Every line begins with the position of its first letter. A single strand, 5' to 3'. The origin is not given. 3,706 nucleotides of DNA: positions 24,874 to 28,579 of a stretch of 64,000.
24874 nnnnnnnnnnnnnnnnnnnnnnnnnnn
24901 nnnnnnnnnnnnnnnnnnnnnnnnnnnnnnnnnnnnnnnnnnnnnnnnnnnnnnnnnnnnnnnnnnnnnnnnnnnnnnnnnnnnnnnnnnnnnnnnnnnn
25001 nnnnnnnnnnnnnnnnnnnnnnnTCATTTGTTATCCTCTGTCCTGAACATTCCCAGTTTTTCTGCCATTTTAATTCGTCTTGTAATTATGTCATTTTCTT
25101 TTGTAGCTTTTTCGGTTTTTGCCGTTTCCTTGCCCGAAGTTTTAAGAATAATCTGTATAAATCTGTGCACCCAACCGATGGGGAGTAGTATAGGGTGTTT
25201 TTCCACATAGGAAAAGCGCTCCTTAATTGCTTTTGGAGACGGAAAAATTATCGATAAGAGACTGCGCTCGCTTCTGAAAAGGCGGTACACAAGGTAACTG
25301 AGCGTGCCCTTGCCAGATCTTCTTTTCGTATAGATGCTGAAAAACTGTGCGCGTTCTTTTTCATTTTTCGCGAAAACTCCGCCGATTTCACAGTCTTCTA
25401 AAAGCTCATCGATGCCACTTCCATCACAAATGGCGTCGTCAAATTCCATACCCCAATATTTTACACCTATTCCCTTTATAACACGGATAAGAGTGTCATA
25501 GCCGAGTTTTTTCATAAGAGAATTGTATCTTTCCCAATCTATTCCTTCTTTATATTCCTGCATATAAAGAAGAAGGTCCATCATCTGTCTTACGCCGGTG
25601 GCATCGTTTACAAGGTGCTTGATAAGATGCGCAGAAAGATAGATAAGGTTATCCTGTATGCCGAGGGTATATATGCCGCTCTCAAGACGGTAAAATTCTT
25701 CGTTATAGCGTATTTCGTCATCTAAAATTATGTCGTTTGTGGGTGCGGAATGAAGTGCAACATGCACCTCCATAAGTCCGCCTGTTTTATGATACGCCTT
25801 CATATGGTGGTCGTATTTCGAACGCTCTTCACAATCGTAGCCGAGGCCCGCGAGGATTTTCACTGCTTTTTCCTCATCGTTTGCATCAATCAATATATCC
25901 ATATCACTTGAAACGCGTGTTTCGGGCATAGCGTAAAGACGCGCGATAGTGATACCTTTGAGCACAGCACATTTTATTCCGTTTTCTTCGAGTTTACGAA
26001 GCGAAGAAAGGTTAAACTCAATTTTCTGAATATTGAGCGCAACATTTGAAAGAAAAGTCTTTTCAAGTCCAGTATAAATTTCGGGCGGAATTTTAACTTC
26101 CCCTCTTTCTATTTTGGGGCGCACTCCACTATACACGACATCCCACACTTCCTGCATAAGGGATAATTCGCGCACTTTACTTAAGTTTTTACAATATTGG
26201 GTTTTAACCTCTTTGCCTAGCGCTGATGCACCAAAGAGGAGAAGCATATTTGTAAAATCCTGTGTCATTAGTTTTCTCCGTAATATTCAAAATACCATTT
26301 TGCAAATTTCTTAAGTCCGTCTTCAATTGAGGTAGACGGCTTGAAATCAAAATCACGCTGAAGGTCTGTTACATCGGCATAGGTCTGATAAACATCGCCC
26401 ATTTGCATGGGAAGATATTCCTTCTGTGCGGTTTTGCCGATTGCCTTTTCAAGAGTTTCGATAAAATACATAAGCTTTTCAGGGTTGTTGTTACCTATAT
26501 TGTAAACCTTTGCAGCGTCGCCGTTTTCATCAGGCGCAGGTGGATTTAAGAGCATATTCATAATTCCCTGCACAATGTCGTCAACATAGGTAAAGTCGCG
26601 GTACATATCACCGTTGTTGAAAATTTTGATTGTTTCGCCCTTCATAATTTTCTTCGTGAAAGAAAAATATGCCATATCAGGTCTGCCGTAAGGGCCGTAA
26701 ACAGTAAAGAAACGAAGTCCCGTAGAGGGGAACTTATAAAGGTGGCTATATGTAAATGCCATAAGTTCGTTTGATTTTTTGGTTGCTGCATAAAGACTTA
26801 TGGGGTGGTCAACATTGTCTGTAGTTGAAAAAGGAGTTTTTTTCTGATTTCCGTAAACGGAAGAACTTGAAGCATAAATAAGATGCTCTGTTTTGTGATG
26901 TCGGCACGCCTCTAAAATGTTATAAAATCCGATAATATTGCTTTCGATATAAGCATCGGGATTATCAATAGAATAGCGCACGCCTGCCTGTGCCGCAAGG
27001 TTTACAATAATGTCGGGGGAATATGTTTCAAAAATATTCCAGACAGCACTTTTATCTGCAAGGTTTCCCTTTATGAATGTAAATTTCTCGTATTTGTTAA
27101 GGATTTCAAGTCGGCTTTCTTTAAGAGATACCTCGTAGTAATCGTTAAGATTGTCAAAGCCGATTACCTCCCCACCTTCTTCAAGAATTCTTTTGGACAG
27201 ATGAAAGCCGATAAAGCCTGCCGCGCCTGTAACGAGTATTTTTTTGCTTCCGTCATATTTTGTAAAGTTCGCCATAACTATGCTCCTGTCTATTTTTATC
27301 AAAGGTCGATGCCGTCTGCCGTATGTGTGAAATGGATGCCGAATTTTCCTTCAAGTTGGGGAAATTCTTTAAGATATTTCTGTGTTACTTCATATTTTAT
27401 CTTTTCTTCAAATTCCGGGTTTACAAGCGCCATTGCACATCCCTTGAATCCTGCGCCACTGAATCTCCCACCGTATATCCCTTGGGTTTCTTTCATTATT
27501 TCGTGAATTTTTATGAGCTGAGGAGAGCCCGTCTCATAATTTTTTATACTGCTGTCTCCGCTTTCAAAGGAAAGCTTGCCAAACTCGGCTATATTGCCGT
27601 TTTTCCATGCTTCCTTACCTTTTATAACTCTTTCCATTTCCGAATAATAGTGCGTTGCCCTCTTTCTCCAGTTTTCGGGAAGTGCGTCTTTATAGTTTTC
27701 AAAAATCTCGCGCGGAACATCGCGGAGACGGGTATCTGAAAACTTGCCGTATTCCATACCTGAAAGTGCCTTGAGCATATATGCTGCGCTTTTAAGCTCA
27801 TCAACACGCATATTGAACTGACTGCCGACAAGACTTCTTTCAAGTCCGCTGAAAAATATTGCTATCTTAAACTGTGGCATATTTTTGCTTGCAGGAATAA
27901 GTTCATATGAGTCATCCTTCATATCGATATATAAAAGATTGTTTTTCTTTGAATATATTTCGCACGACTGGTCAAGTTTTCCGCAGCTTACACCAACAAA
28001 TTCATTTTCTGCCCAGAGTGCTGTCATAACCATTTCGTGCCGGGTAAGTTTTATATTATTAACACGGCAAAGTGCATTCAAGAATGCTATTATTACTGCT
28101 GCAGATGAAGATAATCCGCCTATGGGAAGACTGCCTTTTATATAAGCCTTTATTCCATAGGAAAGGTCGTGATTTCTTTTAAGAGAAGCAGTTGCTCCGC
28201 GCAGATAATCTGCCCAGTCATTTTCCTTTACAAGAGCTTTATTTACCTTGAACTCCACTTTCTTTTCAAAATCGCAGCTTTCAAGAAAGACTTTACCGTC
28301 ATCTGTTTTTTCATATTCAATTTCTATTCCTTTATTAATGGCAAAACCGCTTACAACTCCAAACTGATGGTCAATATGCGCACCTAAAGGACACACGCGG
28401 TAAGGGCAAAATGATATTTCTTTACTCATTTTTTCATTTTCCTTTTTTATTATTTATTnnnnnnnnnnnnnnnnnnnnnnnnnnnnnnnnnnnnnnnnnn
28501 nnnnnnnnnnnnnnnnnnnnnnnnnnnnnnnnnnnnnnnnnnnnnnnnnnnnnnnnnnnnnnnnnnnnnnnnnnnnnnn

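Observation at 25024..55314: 30-kb surface-glycan locus rich in ATP-grasp amide ligases, with CapA and TupA-like proteins and a permease, consistent with a teichuronopeptide-like, amino-acid-decorated polymer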

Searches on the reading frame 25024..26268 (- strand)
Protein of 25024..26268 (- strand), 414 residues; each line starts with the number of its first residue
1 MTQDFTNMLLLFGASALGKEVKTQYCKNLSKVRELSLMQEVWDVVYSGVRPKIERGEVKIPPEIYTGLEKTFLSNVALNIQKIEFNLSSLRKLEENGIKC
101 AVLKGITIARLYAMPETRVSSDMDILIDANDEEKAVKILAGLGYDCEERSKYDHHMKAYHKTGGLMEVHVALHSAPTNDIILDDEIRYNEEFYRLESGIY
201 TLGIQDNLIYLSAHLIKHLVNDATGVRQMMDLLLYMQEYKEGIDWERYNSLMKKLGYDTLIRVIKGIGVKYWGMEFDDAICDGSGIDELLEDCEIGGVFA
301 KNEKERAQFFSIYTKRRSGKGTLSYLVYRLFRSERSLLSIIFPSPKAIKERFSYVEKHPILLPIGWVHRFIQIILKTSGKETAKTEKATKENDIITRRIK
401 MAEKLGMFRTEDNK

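Call 3: search_protein_families(library=pfam, proteins=[window:25024-26268:-])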
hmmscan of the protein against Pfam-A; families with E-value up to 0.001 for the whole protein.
window:25024-26268:- (414 aa): 1 family
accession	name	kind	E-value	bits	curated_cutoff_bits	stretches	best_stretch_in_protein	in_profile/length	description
PF14907.12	NTP_transf_5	-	3.9e-37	128.6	31.2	1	59-261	32-237/249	Uncharacterised nucleotidyltransferase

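Call 16: search_protein_families(library=ncbifam, proteins=[window:25024-26268:-], max_evalue=0.00001)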
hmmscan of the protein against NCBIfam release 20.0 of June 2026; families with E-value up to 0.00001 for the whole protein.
window:25024-26268:- (414 aa): 0 families

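Call 90: search_solved_structures(query=window:25024-26268:-, max_evalue=1)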
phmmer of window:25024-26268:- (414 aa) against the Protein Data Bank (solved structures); distinct sequences matched with E-value up to 1: 0.

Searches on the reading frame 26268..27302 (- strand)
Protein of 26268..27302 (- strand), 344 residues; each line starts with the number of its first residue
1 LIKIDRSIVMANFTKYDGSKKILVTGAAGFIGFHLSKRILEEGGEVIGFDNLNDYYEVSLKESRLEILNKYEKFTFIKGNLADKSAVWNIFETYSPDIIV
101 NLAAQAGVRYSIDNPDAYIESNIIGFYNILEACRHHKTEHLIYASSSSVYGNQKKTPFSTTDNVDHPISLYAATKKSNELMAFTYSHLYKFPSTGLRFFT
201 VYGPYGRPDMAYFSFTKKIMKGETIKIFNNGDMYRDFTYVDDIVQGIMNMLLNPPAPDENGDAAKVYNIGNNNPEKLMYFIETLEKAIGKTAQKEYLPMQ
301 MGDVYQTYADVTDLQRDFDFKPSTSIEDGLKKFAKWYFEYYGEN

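Call 3: search_protein_families(library=pfam, proteins=[window:26268-27302:-])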
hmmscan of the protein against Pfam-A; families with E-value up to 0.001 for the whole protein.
window:26268-27302:- (344 aa): 8 families
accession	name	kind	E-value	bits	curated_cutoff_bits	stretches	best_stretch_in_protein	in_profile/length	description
PF01370.27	Epimerase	-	7.9e-59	199.4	20.9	1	22-270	1-240/240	NAD dependent epimerase/dehydratase family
PF16363.11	GDP_Man_Dehyd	-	7.4e-58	197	27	1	23-332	1-331/332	GDP-mannose 4,6 dehydratase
PF01073.25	3Beta_HSD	-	6.1e-21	75.1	22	1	23-295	1-275/280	3-beta hydroxysteroid dehydrogenase/isomerase family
PF04321.23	RmlD_sub_bind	-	5.5e-20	72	27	1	21-273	2-216/287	RmlD substrate binding domain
PF02719.21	Polysacc_synt_2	-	3.6e-16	59.6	20.2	1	22-250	1-216/293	Polysaccharide biosynthesis protein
PF07993.18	NAD_binding_4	-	3.7e-07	30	20.1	1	24-202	1-208/258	Male sterility protein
PF00106.31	adh_short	-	1.8e-05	24.7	26.6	1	20-133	1-119/195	short chain dehydrogenase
PF13460.12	NAD_binding_10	-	0.00023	21.5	27.2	1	26-174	1-123/184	NAD(P)H-binding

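Call 16: search_protein_families(library=ncbifam, proteins=[window:26268-27302:-], max_evalue=0.00001)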
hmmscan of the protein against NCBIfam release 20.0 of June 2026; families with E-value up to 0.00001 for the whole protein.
window:26268-27302:- (344 aa): 25 families
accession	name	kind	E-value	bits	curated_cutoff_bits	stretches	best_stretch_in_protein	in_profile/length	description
TIGR01181.1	dTDP_gluc_dehyt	equivalog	9.4e-53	179.4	365.1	1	21-339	1-313/321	dTDP-glucose 4,6-dehydratase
TIGR01179.1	galE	equivalog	2.7e-45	154.6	262.3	1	21-336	1-324/332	UDP-glucose 4-epimerase GalE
NF011728.1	PRK15181.1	equivalog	3e-41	141.6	760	1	19-339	15-339/348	Vi polysaccharide biosynthesis UDP-N-acetylglucosaminuronic acid C-4 epimerase TviC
TIGR02197.1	heptose_epim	equivalog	3e-37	128.5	274.6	1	22-338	1-314/316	ADP-glyceromanno-heptose 6-epimerase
TIGR04180.1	EDH_00030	hypoth_equivalog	5e-37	127.6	475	1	22-323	1-295/297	NAD-dependent 4,6-dehydratase LegB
NF007490.0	PRK10084.1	subfamily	7.5e-34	117.3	649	1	21-339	2-336/361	dTDP-glucose 4,6-dehydratase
NF007582.0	PRK10217.1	equivalog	1.5e-33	116.4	698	1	20-338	2-332/355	dTDP-glucose 4,6-dehydratase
NF007956.0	PRK10675.1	subfamily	1.3e-28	100.2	394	1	21-336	2-328/338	UDP-glucose 4-epimerase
NF042422.1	oxyalk_red_OleD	equivalog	1.3e-25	90.5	580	1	21-301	2-263/329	2-alkyl-3-oxoalkanoate reductase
NF008872.0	PRK11908.1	equivalog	8.9e-23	80.9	294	1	20-337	2-335/349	bifunctional UDP-4-keto-pentose/UDP-xylose synthase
TIGR02622.1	CDP_4_6_dhtase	equivalog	1.4e-22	80.3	278.45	1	19-189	4-172/352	CDP-glucose 4,6-dehydratase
NF042423.1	oxyalk_red_Shew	equivalog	1.6e-19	70.2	580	1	20-282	9-251/331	2-alkyl-3-oxoalkanoate reductase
TIGR01472.1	gmd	equivalog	2.3e-18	66.5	415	1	20-259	1-246/342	GDP-mannose 4,6-dehydratase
NF043036.1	ErythonDh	equivalog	7.4e-17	61.5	325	1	21-221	2-199/321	D-erythronate dehydrogenase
TIGR01214.1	rmlD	equivalog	1.2e-16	60.7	224.05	1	21-282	1-220/285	dTDP-4-dehydrorhamnose reductase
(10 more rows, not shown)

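Call 44: search_solved_structures(query=window:26268-27302:-, max_evalue=1e-20)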
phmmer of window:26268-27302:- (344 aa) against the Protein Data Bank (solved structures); distinct sequences matched with E-value up to 1e-20: 59.
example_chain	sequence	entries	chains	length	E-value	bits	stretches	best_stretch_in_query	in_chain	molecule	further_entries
5u4q_A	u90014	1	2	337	6.4e-119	400.7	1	19-341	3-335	dTDP-glucose 4,6-dehydratase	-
6zl6_A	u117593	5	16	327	2.7e-50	175.1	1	21-333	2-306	Epimerase domain-containing protein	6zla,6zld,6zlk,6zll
6zlj_A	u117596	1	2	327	9.9e-50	173.3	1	21-333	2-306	Epimerase domain-containing protein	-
3ru7_A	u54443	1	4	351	3.4e-43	151.8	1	20-340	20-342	WbgU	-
3ru9_A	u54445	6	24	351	3.9e-43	151.6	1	20-340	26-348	WbgU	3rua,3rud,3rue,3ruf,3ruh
3lu1_A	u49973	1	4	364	4.2e-43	151.5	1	20-340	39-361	WbgU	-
3ruc_A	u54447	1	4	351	5.3e-43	151.1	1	20-340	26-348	WbgU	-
10ke_A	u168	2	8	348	2.1e-42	149.2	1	20-340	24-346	Capsular polysaccharide biosynthesis protein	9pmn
4zrm_A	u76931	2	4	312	3.4e-40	141.9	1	21-337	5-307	UDP-glucose 4-epimerase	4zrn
1sb8_A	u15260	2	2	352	3.9e-37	131.9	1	20-339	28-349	wbpP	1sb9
6pmh_A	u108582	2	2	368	7e-36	127.7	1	8-340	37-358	UDP-glucose 4-epimerase related protein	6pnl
6bi4_A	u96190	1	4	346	7.6e-35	124.3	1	18-338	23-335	dTDP-glucose 4,6-dehydratase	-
2hun_A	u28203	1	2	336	8.3e-35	124.2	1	19-339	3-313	336aa long hypothetical dTDP-glucose 4,6-dehydratase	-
6kv9_A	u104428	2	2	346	9.2e-34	120.8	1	21-336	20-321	MoeE5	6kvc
7ys8_A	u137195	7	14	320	1.4e-33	120.2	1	22-337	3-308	UDP-glucose 4-epimerase | UDP-glucose 4-epimerase along with EC 5.1.3.2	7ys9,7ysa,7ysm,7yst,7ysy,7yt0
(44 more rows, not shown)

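Call 49: search_solved_structures(query=window:26268-27302:-, max_evalue=1e-45, show_alignments=2)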
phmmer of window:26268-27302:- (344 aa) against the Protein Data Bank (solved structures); distinct sequences matched with E-value up to 1e-45: 3.
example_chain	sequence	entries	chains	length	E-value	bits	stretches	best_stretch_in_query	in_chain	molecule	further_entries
5u4q_A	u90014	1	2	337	6.4e-119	400.7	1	19-341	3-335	dTDP-glucose 4,6-dehydratase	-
6zl6_A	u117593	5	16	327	2.7e-50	175.1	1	21-333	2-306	Epimerase domain-containing protein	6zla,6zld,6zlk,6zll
6zlj_A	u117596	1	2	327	9.9e-50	173.3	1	21-333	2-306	Epimerase domain-containing protein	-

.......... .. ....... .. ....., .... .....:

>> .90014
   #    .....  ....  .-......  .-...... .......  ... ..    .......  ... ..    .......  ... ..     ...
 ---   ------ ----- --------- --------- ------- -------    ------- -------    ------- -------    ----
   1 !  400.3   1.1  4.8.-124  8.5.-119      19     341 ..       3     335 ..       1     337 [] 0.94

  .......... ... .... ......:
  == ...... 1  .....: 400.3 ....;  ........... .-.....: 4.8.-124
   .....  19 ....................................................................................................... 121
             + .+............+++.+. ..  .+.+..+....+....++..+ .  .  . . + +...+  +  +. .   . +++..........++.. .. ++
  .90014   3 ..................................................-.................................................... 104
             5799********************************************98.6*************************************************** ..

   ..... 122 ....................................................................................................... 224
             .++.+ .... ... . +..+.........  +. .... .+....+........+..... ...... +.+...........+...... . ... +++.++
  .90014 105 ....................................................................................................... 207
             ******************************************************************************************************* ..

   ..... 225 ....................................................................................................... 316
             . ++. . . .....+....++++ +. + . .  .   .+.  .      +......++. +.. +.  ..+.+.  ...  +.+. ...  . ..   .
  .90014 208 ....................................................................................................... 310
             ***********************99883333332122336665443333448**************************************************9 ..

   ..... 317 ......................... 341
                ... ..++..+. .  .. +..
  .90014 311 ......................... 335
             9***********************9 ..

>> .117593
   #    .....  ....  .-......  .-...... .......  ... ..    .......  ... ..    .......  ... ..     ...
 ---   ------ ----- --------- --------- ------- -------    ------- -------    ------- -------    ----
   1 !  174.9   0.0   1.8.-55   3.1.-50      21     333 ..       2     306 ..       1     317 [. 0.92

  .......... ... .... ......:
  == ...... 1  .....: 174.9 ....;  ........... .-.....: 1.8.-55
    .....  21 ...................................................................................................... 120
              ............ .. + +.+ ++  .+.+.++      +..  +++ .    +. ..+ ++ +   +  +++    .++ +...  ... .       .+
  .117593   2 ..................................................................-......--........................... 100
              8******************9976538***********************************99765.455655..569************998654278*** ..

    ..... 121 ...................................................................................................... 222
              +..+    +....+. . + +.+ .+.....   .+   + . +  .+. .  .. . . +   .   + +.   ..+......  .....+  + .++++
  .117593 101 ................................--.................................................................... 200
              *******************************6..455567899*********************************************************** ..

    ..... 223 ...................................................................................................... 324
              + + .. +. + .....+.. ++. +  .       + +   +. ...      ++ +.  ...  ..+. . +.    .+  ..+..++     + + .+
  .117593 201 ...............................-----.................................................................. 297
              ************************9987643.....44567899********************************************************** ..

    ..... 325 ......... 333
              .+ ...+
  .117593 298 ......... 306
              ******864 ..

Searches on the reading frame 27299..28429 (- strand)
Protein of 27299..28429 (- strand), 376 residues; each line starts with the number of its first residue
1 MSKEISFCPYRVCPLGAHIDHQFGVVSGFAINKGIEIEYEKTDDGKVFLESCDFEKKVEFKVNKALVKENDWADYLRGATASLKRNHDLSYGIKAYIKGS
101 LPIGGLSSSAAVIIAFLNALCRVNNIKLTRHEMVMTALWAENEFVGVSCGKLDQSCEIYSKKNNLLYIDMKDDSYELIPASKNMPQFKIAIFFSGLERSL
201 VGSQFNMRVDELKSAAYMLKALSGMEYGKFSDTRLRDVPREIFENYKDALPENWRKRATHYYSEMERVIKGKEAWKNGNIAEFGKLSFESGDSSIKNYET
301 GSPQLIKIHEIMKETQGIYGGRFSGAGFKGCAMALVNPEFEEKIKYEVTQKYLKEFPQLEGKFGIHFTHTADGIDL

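Call 3: search_protein_families(library=pfam, proteins=[window:27299-28429:-])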
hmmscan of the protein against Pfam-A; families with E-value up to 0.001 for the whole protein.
window:27299-28429:- (376 aa): 3 families
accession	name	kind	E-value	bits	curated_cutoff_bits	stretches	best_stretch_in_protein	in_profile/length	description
PF00288.32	GHMP_kinases_N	-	1.5e-13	51.2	22.3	1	75-160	2-86/87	GHMP kinases N terminal domain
PF10509.15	GalKase_gal_bdg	-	1.9e-06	27.7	23.1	1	5-37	13-45/49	Galactokinase galactose-binding signature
PF08544.19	GHMP_kinases_C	-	1.5e-05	25.7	21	1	275-352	5-83/85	GHMP kinases C terminal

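Call 16: search_protein_families(library=ncbifam, proteins=[window:27299-28429:-], max_evalue=0.00001)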
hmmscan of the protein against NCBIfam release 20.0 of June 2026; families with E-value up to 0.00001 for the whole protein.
window:27299-28429:- (376 aa): 9 families
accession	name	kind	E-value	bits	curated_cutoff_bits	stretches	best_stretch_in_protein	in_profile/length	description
NF003006.0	PRK03817.1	equivalog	2e-66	224.4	443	1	9-363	7-340/352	galactokinase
TIGR00131.1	gal_kin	equivalog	2.2e-59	201.3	226.65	1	6-354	20-368/388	galactokinase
NF003705.0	PRK05322.1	equivalog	2.2e-58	197.8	385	1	3-355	19-368/388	galactokinase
NF003472.0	PRK05101.1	equivalog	4.4e-54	183.9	499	1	5-356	22-364/382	galactokinase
NF001816.0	PRK00555.1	equivalog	3.3e-29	102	509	1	8-350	7-338/363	galactokinase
NF003036.0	PRK03926.1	equivalog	9.2e-11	41.4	403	1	58-149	42-133/302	mevalonate kinase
TIGR00549.1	mevalon_kin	equivalog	1.3e-09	37.9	163.05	1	40-159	33-147/276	mevalonate kinase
NF049969.1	GlMnHpPKinHddA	equivalog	5.6e-09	35.9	600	0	22-167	27-173/338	D-glycero-D-manno-heptose 7-phosphate kinase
TIGR00191.1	thrB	equivalog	1.3e-06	27.5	168.25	0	84-142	71-131/304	homoserine kinase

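Call 89: search_solved_structures(query=window:27299-28429:-, max_evalue=1e-10)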
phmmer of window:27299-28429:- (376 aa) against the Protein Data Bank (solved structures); distinct sequences matched with E-value up to 1e-10: 15.
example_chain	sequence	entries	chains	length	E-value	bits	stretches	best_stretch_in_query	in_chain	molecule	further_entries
2cz9_A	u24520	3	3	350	1.6e-49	172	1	9-363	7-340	Probable galactokinase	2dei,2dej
1s4e_A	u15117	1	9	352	2.5e-40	141.8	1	2-358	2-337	Galactokinase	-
1pie_A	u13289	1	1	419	3.1e-32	115.1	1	4-350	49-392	Galactokinase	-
6q8z_A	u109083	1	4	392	2e-27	99.3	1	8-337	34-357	Galactokinase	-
1wuu_A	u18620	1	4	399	2.1e-27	99.2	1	8-337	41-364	Galactokinase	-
6q3w_A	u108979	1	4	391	2.2e-27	99.2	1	8-337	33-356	Galactokinase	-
7rcl_A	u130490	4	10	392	2.2e-27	99.1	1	8-337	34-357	Galactokinase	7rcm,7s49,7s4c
6q90_A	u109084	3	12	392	2.2e-27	99.1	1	8-337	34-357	Galactokinase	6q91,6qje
6q3x_A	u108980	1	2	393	2.2e-27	99.1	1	8-337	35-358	Galactokinase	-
6gr2_A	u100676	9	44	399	2.4e-27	99.1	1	8-337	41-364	Galactokinase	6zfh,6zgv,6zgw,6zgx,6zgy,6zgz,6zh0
6tep_A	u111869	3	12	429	2e-20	76.2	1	8-355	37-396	Galactokinase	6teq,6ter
2aj4_A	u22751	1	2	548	4.6e-16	61.9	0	91-242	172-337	Galactokinase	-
2a2c_A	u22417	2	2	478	7.4e-12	48.1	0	244-338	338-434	N-acetylgalactosamine kinase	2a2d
3v5r_A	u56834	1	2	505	3.3e-11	45.9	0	85-219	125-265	Protein GAL3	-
3v2u_C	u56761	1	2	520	3.7e-11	45.8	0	85-219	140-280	Protein GAL3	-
